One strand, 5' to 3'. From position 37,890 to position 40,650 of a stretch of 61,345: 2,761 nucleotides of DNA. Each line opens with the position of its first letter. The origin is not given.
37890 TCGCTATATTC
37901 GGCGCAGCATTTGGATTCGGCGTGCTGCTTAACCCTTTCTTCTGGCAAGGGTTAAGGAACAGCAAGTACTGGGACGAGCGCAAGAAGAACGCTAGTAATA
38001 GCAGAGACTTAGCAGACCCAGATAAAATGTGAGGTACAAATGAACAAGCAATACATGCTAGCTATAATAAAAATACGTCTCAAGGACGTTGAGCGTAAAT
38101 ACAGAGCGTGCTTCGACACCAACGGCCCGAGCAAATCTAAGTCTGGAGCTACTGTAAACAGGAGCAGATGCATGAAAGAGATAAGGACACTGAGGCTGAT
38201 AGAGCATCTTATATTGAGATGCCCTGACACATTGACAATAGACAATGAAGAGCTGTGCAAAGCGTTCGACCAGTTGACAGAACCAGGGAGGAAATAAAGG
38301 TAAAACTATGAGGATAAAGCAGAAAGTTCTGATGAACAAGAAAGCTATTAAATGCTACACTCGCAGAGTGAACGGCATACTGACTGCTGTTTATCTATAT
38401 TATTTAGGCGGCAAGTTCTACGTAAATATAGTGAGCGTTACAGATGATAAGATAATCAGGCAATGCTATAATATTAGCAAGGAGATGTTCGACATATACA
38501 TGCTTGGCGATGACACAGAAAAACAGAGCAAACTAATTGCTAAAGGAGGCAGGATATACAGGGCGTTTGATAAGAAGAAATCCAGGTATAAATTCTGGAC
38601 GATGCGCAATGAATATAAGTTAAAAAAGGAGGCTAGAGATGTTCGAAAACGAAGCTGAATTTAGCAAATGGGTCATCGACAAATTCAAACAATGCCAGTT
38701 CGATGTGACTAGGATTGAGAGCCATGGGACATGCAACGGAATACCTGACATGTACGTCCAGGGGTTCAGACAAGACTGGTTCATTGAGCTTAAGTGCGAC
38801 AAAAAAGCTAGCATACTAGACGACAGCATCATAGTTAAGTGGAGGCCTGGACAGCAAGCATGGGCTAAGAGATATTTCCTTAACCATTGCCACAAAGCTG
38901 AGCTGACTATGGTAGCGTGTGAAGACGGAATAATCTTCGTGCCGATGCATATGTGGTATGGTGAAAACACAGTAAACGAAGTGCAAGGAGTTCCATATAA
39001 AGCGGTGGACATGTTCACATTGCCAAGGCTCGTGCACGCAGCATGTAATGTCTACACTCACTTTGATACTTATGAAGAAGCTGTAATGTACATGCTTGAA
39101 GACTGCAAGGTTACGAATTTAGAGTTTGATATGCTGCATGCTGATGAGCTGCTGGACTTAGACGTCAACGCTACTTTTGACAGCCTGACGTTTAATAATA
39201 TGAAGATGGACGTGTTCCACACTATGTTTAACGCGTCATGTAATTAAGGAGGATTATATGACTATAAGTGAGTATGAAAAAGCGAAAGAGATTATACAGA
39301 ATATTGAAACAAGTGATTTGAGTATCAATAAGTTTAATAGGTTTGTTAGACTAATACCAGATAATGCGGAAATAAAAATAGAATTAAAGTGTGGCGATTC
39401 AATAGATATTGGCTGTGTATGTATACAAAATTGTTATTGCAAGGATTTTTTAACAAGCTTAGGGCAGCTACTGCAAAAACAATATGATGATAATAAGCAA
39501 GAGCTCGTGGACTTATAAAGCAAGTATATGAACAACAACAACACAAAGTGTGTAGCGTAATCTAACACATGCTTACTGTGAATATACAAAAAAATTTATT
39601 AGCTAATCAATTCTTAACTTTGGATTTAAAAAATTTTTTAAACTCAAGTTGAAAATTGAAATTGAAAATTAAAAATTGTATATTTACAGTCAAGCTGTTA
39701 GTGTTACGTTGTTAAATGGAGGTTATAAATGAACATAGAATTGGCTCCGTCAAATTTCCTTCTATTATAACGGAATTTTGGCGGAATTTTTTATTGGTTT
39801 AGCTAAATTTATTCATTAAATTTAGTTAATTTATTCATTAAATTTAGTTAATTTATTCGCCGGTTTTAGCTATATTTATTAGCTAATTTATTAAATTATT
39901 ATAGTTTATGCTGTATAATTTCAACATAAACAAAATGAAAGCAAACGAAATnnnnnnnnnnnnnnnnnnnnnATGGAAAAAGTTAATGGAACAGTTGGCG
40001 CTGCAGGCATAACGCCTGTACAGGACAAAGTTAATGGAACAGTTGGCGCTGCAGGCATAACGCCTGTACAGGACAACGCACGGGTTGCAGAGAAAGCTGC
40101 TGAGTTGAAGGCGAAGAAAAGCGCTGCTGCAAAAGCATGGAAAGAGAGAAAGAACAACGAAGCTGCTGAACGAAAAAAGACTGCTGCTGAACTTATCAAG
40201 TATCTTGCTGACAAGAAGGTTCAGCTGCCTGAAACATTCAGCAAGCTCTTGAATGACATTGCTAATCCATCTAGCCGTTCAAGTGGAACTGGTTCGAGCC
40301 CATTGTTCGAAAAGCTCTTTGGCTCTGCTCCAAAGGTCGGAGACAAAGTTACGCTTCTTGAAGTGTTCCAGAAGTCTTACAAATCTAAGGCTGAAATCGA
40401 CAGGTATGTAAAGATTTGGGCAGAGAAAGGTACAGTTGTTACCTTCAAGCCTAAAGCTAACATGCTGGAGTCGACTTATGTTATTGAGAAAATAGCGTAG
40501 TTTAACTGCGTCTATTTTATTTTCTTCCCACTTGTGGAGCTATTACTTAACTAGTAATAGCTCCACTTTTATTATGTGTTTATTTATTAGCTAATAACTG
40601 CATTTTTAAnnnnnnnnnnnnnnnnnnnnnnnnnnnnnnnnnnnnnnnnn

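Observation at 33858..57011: Ten-bp perfect palindrome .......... fixed 25 nt upstream of a -10 hexamer at seven intergenic sites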

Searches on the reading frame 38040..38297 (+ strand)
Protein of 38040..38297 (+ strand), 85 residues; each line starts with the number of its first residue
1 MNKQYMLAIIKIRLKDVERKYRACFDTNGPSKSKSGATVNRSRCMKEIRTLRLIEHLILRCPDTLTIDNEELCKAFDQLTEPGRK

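Call 27: search_protein_families(library=pfam, proteins=[window:38040-38297:+], max_evalue=0.05)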
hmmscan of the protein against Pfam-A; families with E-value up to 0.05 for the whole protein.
window:38040-38297:+ (85 aa): 0 families

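Call 49: find_homologous_proteins(query=window:38040-38297:+, max_evalue=0.001)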
Query window:38040-38297:+ (85 aa): 4 proteins with E <= 0.001 among 4 candidates.
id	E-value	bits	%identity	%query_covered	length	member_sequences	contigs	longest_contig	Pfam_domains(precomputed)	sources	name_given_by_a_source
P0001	8.2e-50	183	99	100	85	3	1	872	-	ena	-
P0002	1.0e-36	142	71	100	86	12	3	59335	-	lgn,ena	-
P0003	1.2e-35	138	71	100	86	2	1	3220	-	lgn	-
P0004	2.2e-32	128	71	100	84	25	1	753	-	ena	-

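Call 53: find_homologous_proteins(query=A2, max_evalue=0.001)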
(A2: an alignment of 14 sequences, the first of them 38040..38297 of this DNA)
Query A2 (14 sequences) (85 aa, profile of the alignment): 33 proteins with E <= 0.001 among 604 candidates.
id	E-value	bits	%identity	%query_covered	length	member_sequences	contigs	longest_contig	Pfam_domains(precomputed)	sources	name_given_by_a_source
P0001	3.9e-32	128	99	100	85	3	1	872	-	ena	-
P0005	7.1e-32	127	29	96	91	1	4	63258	-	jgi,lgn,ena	jgi:hypothetical protein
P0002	8.5e-32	127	71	100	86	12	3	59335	-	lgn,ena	-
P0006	1.1e-31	126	32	96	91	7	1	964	-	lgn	-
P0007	2.1e-31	125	32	96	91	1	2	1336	-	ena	-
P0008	2.2e-31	125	32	96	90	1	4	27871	-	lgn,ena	-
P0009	2.5e-31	125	33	96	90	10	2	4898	-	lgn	-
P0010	3.5e-31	125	32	96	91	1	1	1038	-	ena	-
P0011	3.9e-31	125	32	96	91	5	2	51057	-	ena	-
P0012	4.2e-31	124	32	96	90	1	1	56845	-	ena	-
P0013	5.9e-30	121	33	96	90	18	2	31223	-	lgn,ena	-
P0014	1.2e-29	120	31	96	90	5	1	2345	-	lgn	-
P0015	1.5e-29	119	32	96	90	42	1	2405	-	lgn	-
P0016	6.0e-29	118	33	96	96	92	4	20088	-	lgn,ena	-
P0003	3.1e-28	115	71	100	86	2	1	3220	-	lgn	-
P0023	1.8e-25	106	-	-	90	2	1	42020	-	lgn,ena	-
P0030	4.1e-16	76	41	99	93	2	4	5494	-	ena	-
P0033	2.7e-6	45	44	34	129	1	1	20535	-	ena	-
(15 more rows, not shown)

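Call 60: predict_structure(alignment_id=A3)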
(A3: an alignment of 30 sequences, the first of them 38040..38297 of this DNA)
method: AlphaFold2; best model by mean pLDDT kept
length: 85 residues; sequences in the alignment: 30
mean_pLDDT: 90.4   pTM: 0.78
mean pLDDT of the five models: 90.4, 88.9, 88.9, 88.8, 88.4
residues with pLDDT >= 90: 66; 70-90: 10; 50-70: 8; < 50: 1
segments of 3 or more residues with pLDDT < 50: none
pLDDT, mean of each block of 10 residues (from residue 1): 97 96 78 82 96 98 96 94 63
secondary structure, 60 per line:
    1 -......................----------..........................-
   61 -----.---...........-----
elements in order: H3-23 H34-59 H70-80

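Call 62: fold_search(model_id=the predicted structure, library=pdb)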
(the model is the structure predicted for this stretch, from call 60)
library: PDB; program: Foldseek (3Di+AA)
matches with E <= 10: 194; with E <= 0.001: 0
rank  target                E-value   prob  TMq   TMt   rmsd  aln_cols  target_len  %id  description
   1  5eiu_A                6.7e-01  0.90  0.61  0.40   6.0        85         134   10  Mini TRIM5 B-box 2 dimer C2 crystal form (released 2016-06-15)
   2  8r6p_D                1.4e+00  0.15  0.32  0.04  10.0        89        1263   16  Mycobacterium smegnatis RNA polymerase RP2-like transcription initiation complex with SigmaA, RbpA, HelD N-terminal do (released 2024-10-02)
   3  9fso_W                1.6e+00  0.13  0.32  0.15  10.3        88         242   14  Human RNA Polymerase III Class III Open Pre-initiation Complex 1 (OC1) (released 2025-01-15)
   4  7akz_A                1.8e+00  0.14  0.32  0.07   9.2        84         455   15  Deciphering the role of the channel constrictions in the opening mechanism of MexAB-OprM efflux pump from Pseudomonas  (released 2022-04-13)
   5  2lw1_MODEL_1_A        2.0e+00  0.66  0.49  0.49   3.8        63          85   14  The C-terminal domain of the Uup protein is a DNA-binding coiled coil motif (released 2012-09-19)
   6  9y4s_H                2.0e+00  0.14  0.32  0.12   8.8        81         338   18  Crystal structure of DNA integrity scanning protein (DisA) from Mycobacterium tuberculosis in complex with cyclic di-A (released 2025-09-17)
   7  8snb_2C               2.2e+00  0.69  0.56  0.21   3.9        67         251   12  atomic model of sea urchin sperm doublet microtubule (48-nm periodicity) (released 2023-06-28)
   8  3epv_A                2.3e+00  0.14  0.33  0.26  10.2        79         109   19  X-ray Structure of the Metal-sensor CnrX in both the Apo- and Copper-bound Forms (released 2008-11-25)
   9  4wwf_A                2.3e+00  0.14  0.36  0.29   9.9        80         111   20  High-resolution structure of two Ni-bound forms of the M123C mutant of C. metallidurans CnrXs (released 2015-02-11)
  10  8r2m_D                2.4e+00  0.33  0.49  0.04   8.7        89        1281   17  Mycobacterium smegnatis RNA polymerase transcription initiation complex with SigmaA, RbpA, HelD N-terminal domain and  (released 2024-10-02)
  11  9y9y_A                2.6e+00  0.16  0.39  0.13   8.5        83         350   17  Crystal structure of DNA integrity scanning protein DisA from Mycobacterium tuberculosis in complex with cyclic di-AMP (released 2025-09-24)
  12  9cpc_2I               2.7e+00  0.69  0.60  0.22   3.4        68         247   10  Atomic model of porcine brain ventricles cilia doublet microtubule (48-nm periodicity) (released 2024-10-23)
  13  6dlc_A                2.7e+00  0.51  0.64  0.53   4.6        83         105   13  Designed protein DHD1:234_A, Designed protein DHD1:234_B (released 2018-12-26)
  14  6zre_A                2.7e+00  0.11  0.32  0.07   9.1        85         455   15  Deciphering the role of the channel constrictions in the opening mechanism of MexAB-OprM efflux pump from Pseudomonas  (released 2021-07-28)
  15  8snb_2A               2.9e+00  0.69  0.59  0.22   3.3        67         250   12  atomic model of sea urchin sperm doublet microtubule (48-nm periodicity) (released 2023-06-28)
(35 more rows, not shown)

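Call 81: search_solved_structures(query=A3, max_evalue=10)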
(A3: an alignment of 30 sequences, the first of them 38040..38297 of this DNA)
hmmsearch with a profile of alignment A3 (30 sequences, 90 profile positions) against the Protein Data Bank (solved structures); distinct sequences matched with E-value up to 10: 2.
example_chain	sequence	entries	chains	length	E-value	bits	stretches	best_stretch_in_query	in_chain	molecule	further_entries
7rdr_A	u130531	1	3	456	1.5e-07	34.8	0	4-36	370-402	Circular tendon repeat protein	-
8xi2_N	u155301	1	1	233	0.04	17.4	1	8-57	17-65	G10 protein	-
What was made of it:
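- Tried and rejected: Foldseek and PDB searches returned nothing significant (calls 60, 62, 81).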

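Call 84: find_encoding_contigs(protein=P0030, flank=10000, max_places=3)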
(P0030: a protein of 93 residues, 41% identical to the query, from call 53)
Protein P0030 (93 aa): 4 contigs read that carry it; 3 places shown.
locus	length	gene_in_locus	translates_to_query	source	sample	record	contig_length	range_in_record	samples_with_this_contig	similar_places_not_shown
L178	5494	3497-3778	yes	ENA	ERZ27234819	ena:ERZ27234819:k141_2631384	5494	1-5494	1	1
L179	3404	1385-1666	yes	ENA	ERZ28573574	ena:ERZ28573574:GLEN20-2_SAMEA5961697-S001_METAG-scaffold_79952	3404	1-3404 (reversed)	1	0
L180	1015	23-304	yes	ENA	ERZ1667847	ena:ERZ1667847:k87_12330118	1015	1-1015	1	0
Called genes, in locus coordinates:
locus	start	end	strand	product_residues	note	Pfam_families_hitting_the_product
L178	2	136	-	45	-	?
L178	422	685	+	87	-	-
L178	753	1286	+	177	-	-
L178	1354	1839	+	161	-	-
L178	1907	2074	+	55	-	-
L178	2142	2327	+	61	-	-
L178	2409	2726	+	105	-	-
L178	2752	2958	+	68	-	-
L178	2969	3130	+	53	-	-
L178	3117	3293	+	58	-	-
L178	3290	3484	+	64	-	-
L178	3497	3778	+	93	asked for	-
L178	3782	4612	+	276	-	-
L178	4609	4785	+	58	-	-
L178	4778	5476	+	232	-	-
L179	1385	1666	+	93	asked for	-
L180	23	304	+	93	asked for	-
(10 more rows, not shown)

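Call 85: find_encoding_contigs(protein=P0023, flank=10000, max_places=2)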
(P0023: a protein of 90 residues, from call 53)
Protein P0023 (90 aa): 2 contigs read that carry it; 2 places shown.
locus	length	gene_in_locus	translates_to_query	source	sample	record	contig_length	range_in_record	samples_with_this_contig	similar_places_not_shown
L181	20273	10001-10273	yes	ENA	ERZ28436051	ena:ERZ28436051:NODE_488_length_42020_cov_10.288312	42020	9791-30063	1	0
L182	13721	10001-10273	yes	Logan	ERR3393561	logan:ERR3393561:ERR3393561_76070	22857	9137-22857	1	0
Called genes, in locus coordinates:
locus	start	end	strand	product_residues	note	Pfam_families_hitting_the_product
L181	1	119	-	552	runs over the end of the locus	-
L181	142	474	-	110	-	-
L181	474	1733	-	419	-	-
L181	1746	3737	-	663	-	PF03237:Terminase_6N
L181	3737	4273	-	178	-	-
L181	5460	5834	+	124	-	-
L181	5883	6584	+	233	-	-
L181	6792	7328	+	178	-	-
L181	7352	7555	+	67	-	-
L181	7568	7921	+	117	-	-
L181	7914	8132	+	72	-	-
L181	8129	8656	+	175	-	-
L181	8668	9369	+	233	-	-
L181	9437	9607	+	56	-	-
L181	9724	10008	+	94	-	-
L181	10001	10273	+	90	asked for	-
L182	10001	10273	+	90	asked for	-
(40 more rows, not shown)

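Call 99: search_protein_families(library=phrogs, proteins=[window:38040-38297:+], max_evalue=0.05)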
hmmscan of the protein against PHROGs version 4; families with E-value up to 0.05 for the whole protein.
window:38040-38297:+ (85 aa): 0 families

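Call 115: search_protein_representatives(alignment_id=A3)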
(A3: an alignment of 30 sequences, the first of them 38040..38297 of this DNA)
Query: 30 sequences, 90 profile positions. Proteins with E-value up to 0.001 (for the whole library): 167; up to 1e-10: 90; up to 1e-30: 1. The best 150 are listed.
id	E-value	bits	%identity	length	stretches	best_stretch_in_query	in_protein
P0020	5.3e-35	135.6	-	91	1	1-90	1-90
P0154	7.6e-29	115.9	-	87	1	1-88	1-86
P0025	2.6e-27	111.0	-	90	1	1-90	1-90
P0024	7.1e-27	109.5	-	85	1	1-88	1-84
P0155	9.2e-27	109.2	-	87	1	1-89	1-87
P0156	2.8e-26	107.6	-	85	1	1-88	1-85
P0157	3.7e-24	100.8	-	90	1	1-88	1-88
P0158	1.6e-23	98.8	-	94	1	1-88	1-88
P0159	2.9e-23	98.0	-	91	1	1-89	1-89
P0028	3.3e-23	97.8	-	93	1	1-89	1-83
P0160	1.5e-22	95.6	-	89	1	1-89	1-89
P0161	3.4e-22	94.5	-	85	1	1-83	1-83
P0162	4.9e-22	94.0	-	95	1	2-89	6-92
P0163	3.0e-21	91.5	-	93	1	1-88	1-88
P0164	3.7e-21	91.2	-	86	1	1-89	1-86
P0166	1.1e-19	86.4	-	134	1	1-86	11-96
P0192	3.6e-14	68.8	-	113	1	1-90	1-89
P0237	1.5e-10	57.2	-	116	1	1-90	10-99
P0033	2.0e-10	56.8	-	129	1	1-44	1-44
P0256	5.0e-09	52.4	-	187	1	1-89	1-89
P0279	1.4e-06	44.5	-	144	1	3-88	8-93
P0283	7.2e-06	42.2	-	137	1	5-87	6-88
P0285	9.5e-06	41.8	-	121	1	11-68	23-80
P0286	1.5e-05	41.2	-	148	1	1-87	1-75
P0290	2.4e-05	40.5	-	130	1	1-89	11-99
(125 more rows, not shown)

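Call 116: search_protein_families(library=pfam, proteins=[P0256, P0286, P0279, P0283, P0166, P0290, P0033, P0285, P0237, P0192], max_evalue=0.01)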
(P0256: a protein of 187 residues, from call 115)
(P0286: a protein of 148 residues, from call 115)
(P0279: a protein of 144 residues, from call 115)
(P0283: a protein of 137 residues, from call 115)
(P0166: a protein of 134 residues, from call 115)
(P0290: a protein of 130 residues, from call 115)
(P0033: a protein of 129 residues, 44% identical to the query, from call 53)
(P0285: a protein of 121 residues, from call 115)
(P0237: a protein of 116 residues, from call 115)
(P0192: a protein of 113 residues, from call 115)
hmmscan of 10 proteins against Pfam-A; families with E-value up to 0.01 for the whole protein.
P0256 (187 aa): 0 families

P0286 (148 aa): 1 family
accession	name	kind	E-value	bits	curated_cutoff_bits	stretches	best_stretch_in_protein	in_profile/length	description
PF04184.18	ST7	-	9.6e-05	21.5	24.3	1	17-124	227-333/533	ST7 protein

P0279 (144 aa): 0 families

P0283 (137 aa): 1 family
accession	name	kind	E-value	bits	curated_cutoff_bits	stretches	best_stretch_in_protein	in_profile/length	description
PF19111.5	DUF5798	-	0.0068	17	27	0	6-47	43-84/89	Family of unknown function (DUF5798)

P0166 (134 aa): 0 families

P0290 (130 aa): 0 families

P0033 (129 aa): 0 families

P0285 (121 aa): 0 families

P0237 (116 aa): 0 families

P0192 (113 aa): 0 families

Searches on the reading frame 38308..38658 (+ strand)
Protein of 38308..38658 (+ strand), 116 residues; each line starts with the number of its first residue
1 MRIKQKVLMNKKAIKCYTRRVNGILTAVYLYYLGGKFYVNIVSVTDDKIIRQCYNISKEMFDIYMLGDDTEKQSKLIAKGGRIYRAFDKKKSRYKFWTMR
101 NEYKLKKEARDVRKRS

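Call 27: search_protein_families(library=pfam, proteins=[window:38308-38658:+], max_evalue=0.05)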
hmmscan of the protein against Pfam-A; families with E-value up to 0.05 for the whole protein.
window:38308-38658:+ (116 aa): 1 family
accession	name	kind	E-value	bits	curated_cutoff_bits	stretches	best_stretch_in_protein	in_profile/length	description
PF04905.18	NCD2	-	0.042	14.3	25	0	43-99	22-78/125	NAB conserved region 2 (NCD2)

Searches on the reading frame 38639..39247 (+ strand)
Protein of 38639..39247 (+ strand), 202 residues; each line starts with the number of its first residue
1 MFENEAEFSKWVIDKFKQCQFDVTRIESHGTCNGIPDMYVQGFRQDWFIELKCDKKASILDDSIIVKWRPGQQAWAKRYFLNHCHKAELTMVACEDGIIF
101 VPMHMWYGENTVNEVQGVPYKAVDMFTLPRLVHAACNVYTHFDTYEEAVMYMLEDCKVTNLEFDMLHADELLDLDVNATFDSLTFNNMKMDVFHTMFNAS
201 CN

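Call 9: search_protein_families(library=phrogs, proteins=[window:38639-39247:+])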
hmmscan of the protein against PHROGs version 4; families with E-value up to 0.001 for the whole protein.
window:38639-39247:+ (202 aa): 1 family
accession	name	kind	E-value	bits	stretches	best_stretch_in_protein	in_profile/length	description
phrog_2165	-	DNA, RNA and nucleotide metabolism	2.4e-06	28.4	1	4-78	3-77/141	DNA helicase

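Call 10: search_protein_families(library=pfam, proteins=[window:38639-39247:+])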
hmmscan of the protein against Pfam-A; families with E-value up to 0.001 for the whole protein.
window:38639-39247:+ (202 aa): 0 families

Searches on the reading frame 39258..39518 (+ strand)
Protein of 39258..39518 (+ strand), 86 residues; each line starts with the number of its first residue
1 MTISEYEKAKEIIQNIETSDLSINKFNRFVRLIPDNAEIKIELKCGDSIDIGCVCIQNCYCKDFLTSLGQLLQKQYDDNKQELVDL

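Call 28: search_protein_families(library=pfam, proteins=[window:39258-39518:+], max_evalue=0.05)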
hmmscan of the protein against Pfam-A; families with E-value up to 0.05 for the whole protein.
window:39258-39518:+ (86 aa): 1 family
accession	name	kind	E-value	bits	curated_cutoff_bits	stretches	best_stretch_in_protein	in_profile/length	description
PF04691.17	ApoC-I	-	0.017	15.4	28.3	1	7-25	24-42/61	Apolipoprotein C-I (ApoC-1)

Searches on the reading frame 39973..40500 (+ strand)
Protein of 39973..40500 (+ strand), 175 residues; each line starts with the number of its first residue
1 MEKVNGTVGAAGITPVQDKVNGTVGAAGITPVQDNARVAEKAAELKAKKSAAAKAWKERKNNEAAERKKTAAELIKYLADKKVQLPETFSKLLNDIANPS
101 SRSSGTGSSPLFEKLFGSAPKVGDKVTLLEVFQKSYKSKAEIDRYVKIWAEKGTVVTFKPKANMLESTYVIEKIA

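Call 28: search_protein_families(library=pfam, proteins=[window:39973-40500:+], max_evalue=0.05)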
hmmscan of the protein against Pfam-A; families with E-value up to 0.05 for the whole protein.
window:39973-40500:+ (175 aa): 2 families
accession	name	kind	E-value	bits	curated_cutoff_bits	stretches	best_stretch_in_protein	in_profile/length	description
PF03977.18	OAD_beta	-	0.046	13.2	31.6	0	16-48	287-319/349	Na+-transporting oxaloacetate decarboxylase beta subunit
PF17527.7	ALC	-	0.05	13.7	25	0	20-80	15-74/177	Phage ALC protein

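Call 83: search_solved_structures(query=window:39973-40500:+, max_evalue=10)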
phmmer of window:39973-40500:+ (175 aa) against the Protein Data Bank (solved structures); distinct sequences matched with E-value up to 10: 0.

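Call 99: search_protein_families(library=phrogs, proteins=[window:39973-40500:+], max_evalue=0.05)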
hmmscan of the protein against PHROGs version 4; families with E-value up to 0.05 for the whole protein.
window:39973-40500:+ (175 aa): 0 families
